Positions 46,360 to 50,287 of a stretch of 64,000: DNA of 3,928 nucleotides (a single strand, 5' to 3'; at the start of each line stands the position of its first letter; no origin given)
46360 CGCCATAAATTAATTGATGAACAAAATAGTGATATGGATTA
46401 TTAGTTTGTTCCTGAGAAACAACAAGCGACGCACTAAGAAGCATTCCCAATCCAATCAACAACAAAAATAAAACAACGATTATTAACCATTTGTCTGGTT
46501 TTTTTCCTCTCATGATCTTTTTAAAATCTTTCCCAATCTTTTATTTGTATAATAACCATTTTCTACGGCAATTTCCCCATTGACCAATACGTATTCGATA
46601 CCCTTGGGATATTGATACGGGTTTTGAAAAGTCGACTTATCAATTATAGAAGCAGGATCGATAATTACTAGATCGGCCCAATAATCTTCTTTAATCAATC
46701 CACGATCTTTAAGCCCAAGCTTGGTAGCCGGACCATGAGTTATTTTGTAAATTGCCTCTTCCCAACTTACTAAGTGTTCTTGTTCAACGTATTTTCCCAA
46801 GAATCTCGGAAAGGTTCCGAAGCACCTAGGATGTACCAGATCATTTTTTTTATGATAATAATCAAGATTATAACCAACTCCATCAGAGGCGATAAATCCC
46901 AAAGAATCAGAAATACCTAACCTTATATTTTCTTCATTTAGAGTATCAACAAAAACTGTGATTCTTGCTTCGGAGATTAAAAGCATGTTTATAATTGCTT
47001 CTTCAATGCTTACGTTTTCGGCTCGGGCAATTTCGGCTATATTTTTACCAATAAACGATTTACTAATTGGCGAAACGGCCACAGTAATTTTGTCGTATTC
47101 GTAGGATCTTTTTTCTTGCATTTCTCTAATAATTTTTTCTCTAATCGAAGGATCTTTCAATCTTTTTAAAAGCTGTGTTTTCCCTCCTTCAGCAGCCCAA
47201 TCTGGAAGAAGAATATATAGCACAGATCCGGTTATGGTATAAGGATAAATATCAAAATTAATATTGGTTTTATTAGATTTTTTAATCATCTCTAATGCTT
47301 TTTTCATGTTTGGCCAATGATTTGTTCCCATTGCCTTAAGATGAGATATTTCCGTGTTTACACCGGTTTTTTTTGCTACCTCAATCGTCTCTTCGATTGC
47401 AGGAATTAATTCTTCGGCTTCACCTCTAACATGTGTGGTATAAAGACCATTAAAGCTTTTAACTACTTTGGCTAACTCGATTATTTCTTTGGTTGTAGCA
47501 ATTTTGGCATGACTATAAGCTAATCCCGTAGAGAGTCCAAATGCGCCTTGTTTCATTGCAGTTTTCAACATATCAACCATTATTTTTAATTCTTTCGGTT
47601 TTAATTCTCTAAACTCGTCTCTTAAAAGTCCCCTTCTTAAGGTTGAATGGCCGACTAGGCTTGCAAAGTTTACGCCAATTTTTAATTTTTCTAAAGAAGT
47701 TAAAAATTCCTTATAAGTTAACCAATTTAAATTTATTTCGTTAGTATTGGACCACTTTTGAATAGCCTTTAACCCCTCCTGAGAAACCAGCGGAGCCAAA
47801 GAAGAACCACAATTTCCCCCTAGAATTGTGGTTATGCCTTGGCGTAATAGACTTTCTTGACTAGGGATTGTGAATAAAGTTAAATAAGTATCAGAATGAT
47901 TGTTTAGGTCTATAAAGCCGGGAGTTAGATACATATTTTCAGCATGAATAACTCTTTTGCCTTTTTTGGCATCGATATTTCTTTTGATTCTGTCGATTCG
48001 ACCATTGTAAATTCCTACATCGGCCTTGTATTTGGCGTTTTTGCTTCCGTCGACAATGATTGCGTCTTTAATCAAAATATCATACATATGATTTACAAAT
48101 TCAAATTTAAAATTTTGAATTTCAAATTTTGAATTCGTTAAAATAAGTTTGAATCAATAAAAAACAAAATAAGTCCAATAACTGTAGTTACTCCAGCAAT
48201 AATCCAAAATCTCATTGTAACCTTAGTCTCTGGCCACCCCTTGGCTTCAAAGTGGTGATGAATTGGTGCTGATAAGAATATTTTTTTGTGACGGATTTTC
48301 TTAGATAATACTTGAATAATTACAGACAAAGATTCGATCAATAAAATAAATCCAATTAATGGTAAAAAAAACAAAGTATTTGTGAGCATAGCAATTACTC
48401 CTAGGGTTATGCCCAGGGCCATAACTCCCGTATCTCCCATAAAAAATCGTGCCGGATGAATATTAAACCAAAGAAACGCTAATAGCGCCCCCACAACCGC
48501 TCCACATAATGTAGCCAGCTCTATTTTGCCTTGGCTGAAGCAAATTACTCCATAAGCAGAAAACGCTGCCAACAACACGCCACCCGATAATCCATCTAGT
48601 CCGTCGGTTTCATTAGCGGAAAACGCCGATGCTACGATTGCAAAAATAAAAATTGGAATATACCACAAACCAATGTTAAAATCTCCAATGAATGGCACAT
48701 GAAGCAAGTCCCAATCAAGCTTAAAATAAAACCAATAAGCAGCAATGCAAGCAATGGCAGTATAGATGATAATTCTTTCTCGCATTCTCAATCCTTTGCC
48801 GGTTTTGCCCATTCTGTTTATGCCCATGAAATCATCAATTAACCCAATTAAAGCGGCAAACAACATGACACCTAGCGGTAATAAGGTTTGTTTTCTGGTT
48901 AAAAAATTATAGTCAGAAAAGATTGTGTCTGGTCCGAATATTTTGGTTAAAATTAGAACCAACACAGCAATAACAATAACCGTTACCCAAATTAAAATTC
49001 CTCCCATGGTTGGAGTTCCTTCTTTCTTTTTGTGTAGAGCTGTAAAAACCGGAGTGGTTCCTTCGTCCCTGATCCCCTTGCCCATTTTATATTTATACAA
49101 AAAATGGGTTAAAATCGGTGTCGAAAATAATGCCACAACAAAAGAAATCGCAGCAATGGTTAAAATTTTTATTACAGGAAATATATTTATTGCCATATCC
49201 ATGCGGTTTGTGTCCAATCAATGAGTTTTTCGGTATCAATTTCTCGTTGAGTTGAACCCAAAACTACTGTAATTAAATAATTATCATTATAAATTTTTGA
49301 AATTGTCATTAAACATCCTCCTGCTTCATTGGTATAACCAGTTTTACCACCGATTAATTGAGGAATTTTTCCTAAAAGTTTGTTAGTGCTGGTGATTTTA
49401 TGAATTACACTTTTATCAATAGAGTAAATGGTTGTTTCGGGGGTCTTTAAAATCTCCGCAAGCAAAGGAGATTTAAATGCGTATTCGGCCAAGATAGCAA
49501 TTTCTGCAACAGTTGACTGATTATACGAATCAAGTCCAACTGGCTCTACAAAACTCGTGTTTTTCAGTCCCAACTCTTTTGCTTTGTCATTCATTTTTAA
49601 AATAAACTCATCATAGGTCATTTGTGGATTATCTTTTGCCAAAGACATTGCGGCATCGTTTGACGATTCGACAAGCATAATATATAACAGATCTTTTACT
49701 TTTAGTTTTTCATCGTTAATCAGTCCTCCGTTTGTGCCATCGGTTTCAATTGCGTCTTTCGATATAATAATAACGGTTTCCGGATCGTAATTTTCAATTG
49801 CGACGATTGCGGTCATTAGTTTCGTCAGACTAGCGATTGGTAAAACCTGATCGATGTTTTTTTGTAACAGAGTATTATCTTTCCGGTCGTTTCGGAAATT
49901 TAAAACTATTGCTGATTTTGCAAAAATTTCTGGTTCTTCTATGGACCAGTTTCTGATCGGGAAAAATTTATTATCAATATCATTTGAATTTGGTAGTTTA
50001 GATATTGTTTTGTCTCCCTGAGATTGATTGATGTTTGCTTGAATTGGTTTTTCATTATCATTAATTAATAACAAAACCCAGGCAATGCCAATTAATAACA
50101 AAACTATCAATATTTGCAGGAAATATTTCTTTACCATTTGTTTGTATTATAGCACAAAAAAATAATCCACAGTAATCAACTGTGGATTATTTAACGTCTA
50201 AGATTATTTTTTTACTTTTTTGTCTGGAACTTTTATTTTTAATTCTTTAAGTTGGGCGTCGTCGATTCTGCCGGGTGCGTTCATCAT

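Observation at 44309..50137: Reduced cell-wall cluster with a D-aminoacylase-family amidohydrolase in the murD slot between mraY and ftsW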

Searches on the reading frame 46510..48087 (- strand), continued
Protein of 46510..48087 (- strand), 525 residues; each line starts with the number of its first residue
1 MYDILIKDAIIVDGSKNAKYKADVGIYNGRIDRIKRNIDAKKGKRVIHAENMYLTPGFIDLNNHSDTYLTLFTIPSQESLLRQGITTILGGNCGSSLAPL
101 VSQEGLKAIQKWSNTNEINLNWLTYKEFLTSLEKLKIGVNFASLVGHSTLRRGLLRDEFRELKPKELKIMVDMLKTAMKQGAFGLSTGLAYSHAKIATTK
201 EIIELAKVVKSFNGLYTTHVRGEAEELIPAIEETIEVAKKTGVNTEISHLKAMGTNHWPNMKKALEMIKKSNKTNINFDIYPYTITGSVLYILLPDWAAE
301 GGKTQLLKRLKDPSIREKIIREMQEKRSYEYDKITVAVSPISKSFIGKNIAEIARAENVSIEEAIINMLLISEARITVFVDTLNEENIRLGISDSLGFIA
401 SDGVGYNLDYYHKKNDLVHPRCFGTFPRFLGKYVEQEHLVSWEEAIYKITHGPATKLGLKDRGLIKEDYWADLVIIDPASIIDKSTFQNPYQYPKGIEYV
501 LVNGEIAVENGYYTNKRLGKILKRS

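Call 56: find_encoding_contigs(protein=P0303, flank=10000, max_places=1)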
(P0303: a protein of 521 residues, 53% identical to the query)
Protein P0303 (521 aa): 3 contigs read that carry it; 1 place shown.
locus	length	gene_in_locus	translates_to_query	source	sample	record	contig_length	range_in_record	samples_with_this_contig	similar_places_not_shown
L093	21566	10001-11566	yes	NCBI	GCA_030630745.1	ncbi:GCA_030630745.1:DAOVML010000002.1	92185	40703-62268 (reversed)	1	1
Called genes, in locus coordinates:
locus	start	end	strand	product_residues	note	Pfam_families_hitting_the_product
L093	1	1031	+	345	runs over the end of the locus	PF00890:FAD_binding_2 (weak), PF01266:DAO (weak), PF01494:FAD_binding_3, PF01946:Thi4 (weak), PF03486:HI0933_like, PF05834:Lycopene_cycl (weak), PF07992:Pyr_redox_2, PF13450:NAD_binding_8, +2 more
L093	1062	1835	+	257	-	PF00160:Pro_isomerase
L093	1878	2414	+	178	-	PF02353:CMAS (weak), PF08123:DOT1 (faint)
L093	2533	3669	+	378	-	PF01490:Aa_trans (weak), PF03222:Trp_Tyr_perm, PF13520:AA_permease_2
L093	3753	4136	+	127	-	PF04892:VanZ-LLP1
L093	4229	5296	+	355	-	PF10555:MraY_sig1 (faint), PF00953:Glycos_transf_4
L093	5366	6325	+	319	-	-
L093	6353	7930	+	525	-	PF07969:Amidohydro_3, PF01979:Amidohydro_1 (weak)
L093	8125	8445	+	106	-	-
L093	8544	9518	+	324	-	PF00877:NLPC_P60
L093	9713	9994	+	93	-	-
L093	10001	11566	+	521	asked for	PF08245:Mur_ligase_M, PF02875:Mur_ligase_C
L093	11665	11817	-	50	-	PF21344:Zn_ribbon_LysW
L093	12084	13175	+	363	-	PF00291:PALP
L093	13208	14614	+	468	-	PF02655:ATP-grasp_3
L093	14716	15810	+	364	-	PF01098:FTSW_RODA_SPOVE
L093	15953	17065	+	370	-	PF03033:Glyco_transf_28, PF04101:Glyco_tran_28_C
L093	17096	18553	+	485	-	PF01225:Mur_ligase, PF08245:Mur_ligase_M, PF02875:Mur_ligase_C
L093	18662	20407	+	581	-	PF00664:ABC_membrane, PF02463:SMC_N (faint), PF00005:ABC_tran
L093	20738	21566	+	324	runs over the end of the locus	PF01565:FAD_binding_4, PF02873:MurB_C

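Call 58: predict_structure(alignment_id=A1)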
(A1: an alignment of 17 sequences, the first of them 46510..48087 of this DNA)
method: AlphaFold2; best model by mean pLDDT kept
length: 525 residues; sequences in the alignment: 17
mean_pLDDT: 82.8   pTM: 0.87
mean pLDDT of the five models: 82.8, 82.0, 77.8, 75.8, 66.5
residues with pLDDT >= 90: 213; 70-90: 223; 50-70: 72; < 50: 17
segments of 3 or more residues with pLDDT < 50: 98-100, 189-194, 520-525
pLDDT, mean of each block of 10 residues (from residue 1): 97 96 95 95 96 95 69 76 86 53 57 59 56 55 75 76 89 83 72 64 93 82 75 91 88 84 92 86 83 80 82 95 83 86 88 94 94 85 88 93 81 77 88 97 97 79 88 95 84 93 91 73 40
secondary structure, 60 per line:
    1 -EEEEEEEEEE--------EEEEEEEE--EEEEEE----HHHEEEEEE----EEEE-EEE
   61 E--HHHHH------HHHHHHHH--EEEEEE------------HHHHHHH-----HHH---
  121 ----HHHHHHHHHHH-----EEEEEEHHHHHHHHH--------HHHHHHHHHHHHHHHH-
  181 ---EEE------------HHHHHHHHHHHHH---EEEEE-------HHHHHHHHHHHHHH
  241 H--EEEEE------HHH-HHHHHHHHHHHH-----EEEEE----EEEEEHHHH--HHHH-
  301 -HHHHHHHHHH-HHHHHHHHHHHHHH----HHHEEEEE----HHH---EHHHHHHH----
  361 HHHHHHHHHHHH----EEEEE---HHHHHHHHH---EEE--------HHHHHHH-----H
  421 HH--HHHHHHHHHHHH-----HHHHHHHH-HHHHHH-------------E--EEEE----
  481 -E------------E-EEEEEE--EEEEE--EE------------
elements in order: E2-11 E20-27 E30-35 E43-48 E53-56 E58-61 H64-68 H75-82 E85-90 H103-109 H125-135 E141-146 H147-155 H164-179 E184-186 H199-211 E215-219 H227-241 E244-248 H259-270 E276-280 E285-289 H290-293 H296-299 H302-311 H313-326 E334-338 H350-356 H361-372 E377-381 H385-393 E397-399 H408-414 H425-436 H442-449 H451-456 E473-476 E497-502 E505-509

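Call 61: fold_search(model_id=the predicted structure, library=pdb)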
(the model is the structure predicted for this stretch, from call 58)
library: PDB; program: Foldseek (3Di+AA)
matches with E <= 10: 1769; with E <= 0.001: 382
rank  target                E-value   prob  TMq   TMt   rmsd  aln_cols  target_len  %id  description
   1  9gv8                  2.1e-41  1.00  0.81  0.89   3.7       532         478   30  N-Acyl-D-amino-acid deacylase (D-acylase) from Klebsiella pneumoniae in the absence of glycerol (released 2025-06-18)
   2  1rjq                  4.4e-41  1.00  0.82  0.91   3.1       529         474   28  The crystal structure of the D-aminoacylase mutant D366A (released 2004-04-20)
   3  9kb1                  4.4e-41  1.00  0.82  0.90   3.6       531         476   28  The Structure of the Carbohydrate Deacetylase PpOngB from Pseudoalteromonas prydzensis ACAM 620. (released 2025-03-19)
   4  9kb3                  6.3e-41  1.00  0.82  0.90   3.6       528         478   27  The structure of the carbohydrate deacetylase inactive mutant PpOngB in complex with GlcNAc1A. (released 2025-03-19)
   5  9kb4                  1.0e-40  1.00  0.82  0.89   3.6       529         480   28  The structure of the PpOngB-citrate (released 2025-10-08)
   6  9g5m                  1.0e-40  1.00  0.80  0.87   3.9       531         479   29  N-Acyl-D-amino-acid deacylase (D-acylase) from Klebsiella pneumoniae in an open conformation (released 2025-06-18)
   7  1v4y                  1.4e-40  1.00  0.82  0.90   3.2       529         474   28  The functional role of the binuclear metal center in D-aminoacylase. One-metal activation and second-metal attenuation (released 2004-04-20)
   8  3gip_A                3.2e-40  1.00  0.82  0.90   3.4       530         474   27  Crystal structure of N-acyl-D-Glutamate Deacylase from Bordetella Bronchiseptica complexed with zinc, acetate and form (released 2009-09-01)
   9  1m7j                  8.7e-40  1.00  0.82  0.90   3.2       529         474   28  Crystal structure of D-aminoacylase defines a novel subset of amidohydrolases (released 2003-02-25)
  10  3hm7_A                1.5e-18  1.00  0.54  0.64   9.2       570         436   14  Crystal structure of allantoinase from Bacillus halodurans C-125 (released 2009-06-09)
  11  3hm7_C                2.5e-18  1.00  0.54  0.64   8.0       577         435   14  Crystal structure of allantoinase from Bacillus halodurans C-125 (released 2009-06-09)
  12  3hm7_B                3.4e-18  1.00  0.53  0.63   9.2       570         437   13  Crystal structure of allantoinase from Bacillus halodurans C-125 (released 2009-06-09)
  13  1gkr_A                9.2e-18  1.00  0.55  0.64   8.1       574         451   15  L-Hydantoinase (Dihydropyrimidinase) from Arthrobacter aurescens (released 2002-07-25)
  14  2fvk_D                1.3e-17  1.00  0.55  0.55  10.6       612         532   16  Crystal structure of dihydropyrimidinase from Saccharomyces kluyveri in complex with the substrate dihydrouracil (released 2006-03-14)
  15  6gdd                  3.5e-17  1.00  0.51  0.69  10.3       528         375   13  DIHYDROOROTASE FROM AQUIFEX AEOLICUS UNDER 1200 BAR OF HYDROSTATIC PRESSURE (released 2019-01-30)
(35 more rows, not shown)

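Call 74: find_encoding_contigs(protein=P0078, flank=10000, max_places=1)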
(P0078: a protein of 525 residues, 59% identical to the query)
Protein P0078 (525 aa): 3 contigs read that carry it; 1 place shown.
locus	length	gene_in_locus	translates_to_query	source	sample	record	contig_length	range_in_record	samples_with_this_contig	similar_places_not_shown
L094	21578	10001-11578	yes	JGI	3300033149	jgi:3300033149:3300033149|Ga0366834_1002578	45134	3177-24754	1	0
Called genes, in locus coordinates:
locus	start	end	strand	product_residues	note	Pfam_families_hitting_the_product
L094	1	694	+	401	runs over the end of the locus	PF01595:CNNM, PF00571:CBS, PF03471:CorC_HlyC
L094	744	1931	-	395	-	PF21969:MGS_GT, PF00535:Glycos_transf_2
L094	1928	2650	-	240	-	PF03462:PCRF, PF00472:RF-1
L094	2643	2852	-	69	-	PF01197:Ribosomal_L31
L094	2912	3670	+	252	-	PF00318:Ribosomal_S2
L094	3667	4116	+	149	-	PF00889:EF_TS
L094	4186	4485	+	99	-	-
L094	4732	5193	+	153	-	-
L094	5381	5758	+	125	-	PF05014:Nuc_deoxyrib_tr (weak)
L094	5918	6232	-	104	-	PF23477:zf_Tbcl_2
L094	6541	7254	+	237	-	PF02616:SMC_ScpA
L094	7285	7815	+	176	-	PF04079:SMC_ScpB, PF01047:MarR (faint), PF12802:MarR_2 (weak)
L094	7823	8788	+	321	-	PF00768:Peptidase_S11, PF13354:Beta-lactamase2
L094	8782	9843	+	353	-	PF00953:Glycos_transf_4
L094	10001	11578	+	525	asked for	PF07969:Amidohydro_3, PF01979:Amidohydro_1 (weak), PF07969:Amidohydro_3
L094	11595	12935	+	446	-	PF21799:MurD-like_N, PF08245:Mur_ligase_M, PF02875:Mur_ligase_C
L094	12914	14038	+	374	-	PF01098:FTSW_RODA_SPOVE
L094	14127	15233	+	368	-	PF03033:Glyco_transf_28, PF04101:Glyco_tran_28_C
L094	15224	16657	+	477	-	PF00749:tRNA-synt_1c, PF19269:Anticodon_2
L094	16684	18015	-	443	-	PF13084:DUF3943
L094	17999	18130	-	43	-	-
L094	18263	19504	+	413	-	PF01551:Peptidase_M23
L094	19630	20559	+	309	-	PF02899:Phage_int_SAM_1, PF13102:Phage_int_SAM_5 (weak), PF00589:Phage_integrase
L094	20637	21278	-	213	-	-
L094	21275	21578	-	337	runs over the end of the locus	-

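Call 76: find_related_loci(query=L094:11595-12932:+, collection=metagenome_contigs, flank=10000)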
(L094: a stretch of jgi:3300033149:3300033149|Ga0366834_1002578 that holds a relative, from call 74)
Query L094:11595-12932:+ (446 aa) in metagenome_contigs; peptide patterns used: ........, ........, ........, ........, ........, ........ (x = any residue, [..] = any of these).
177 stretches matched a pattern; 18 encode a relative of the query (tblastn E <= 1e-3); 18 distinct loci.
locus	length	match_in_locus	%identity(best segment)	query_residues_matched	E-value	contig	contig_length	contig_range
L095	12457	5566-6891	69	13-445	0e+0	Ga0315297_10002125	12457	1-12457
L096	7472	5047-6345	68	12-446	0e+0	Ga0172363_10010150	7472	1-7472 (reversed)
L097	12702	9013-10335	70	14-445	0e+0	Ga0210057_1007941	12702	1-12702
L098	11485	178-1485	68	12-442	2e-180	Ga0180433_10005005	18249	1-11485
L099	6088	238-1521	50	15-445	1e-124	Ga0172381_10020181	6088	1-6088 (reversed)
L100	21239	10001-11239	50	33-446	2e-122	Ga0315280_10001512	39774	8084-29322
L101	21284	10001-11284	50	15-445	5e-122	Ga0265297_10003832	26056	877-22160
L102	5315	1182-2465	49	15-445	5e-119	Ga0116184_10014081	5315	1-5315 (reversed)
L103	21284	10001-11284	50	15-445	1e-117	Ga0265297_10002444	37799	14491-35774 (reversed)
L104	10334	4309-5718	43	13-445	3e-116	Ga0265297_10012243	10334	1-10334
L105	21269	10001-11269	44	14-438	2e-101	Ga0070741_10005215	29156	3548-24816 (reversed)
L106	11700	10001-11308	39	13-443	2e-74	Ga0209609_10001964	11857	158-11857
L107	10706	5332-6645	39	13-445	2e-74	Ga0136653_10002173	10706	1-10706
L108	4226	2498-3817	39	14-443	3e-66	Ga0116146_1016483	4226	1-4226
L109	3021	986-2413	36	13-443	3e-66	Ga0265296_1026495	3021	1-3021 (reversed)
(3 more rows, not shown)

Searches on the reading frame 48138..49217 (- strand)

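Call 4: search_protein_families(library=pfam, proteins=[window:48138-49217:-])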
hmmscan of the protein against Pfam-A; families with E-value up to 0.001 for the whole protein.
window:48138-49217:- (359 aa): 2 families
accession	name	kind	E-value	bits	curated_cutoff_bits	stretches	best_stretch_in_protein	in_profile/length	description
PF00953.26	Glycos_transf_4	-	1.6e-31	109.9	27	1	115-278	5-158/160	Glycosyl transferase family 4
PF10555.14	MraY_sig1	-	1.1e-05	25.1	20.1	1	65-76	1-12/13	Phospho-N-acetylmuramoyl-pentapeptide-transferase signature 1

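Call 5: search_protein_families(library=ncbifam, proteins=[window:48138-49217:-], max_evalue=0.001)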
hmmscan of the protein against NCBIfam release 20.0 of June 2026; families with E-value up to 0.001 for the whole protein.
window:48138-49217:- (359 aa): 3 families
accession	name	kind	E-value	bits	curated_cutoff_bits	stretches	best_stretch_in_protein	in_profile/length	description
TIGR00445.1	mraY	equivalog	1.4e-69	235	192.05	1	31-350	3-316/321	phospho-N-acetylmuramoyl-pentapeptide-transferase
NF053644.1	MraY_archaea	equivalog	4.7e-36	124.8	450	2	174-349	170-340/340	pseudomurein biosynthesis MraY family phospho-N-acetylmuramoyl-pentapeptide-transferase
TIGR02380.1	ECA_wecA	exception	2.5e-11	43.3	326.05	1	121-349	77-306/346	UDP-N-acetylglucosamine--undecaprenyl-phosphate N-acetylglucosaminephosphotransferase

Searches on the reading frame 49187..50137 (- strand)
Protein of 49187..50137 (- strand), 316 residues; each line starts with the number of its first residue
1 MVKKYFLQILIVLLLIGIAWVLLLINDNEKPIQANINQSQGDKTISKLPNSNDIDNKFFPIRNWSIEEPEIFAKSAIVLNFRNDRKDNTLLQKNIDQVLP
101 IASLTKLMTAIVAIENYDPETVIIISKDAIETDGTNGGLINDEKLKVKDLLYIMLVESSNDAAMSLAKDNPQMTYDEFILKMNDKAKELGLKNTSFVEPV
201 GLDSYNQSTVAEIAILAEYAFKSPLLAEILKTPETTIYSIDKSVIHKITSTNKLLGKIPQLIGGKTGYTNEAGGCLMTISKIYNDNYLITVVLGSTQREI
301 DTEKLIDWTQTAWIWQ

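Call 4: search_protein_families(library=pfam, proteins=[window:49187-50137:-])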
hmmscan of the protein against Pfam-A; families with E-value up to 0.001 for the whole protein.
window:49187-50137:- (316 aa): 2 families
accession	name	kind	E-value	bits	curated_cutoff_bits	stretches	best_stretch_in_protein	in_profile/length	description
PF00768.25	Peptidase_S11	-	1e-44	153.3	27.6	1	66-295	5-237/239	D-alanyl-D-alanine carboxypeptidase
PF13354.11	Beta-lactamase2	-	2.8e-05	24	22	1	84-198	6-119/214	Beta-lactamase enzyme family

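Call 5: search_protein_families(library=ncbifam, proteins=[window:49187-50137:-], max_evalue=0.001)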
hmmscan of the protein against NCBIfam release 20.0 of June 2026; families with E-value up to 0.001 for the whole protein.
window:49187-50137:- (316 aa): 7 families
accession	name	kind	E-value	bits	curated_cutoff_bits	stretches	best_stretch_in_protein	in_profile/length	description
NF008668.0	PRK11669.1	equivalog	2.3e-36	125.5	294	1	69-311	39-282/316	D-alanyl-D-alanine endopeptidase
NF000471.1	vanY_of_D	exception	3.7e-23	82.3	625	1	7-299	32-339/354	transpeptidase-like D-Ala-D-Ala carboxypeptidase VanY-D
NF008489.0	PRK11397.1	equivalog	2.6e-18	65.9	610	1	65-312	29-282/389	serine-type D-Ala-D-Ala carboxypeptidase DacD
NF007445.0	PRK10001.1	equivalog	3.4e-16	59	765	1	65-309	31-281/400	serine-type D-Ala-D-Ala carboxypeptidase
NF038273.1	strep_PBP3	exception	5.1e-15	55.4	490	1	66-304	21-276/407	D-alanyl-D-alanine carboxypeptidase PBP3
NF008059.0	PRK10793.1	equivalog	1.2e-13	50.5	694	1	68-309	41-288/403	D-alanyl-D-alanine carboxypeptidase DacA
NF038258.2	PBP4_Staph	exception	6.1e-13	48.4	500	1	90-203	54-175/366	penicillin-binding protein PBP4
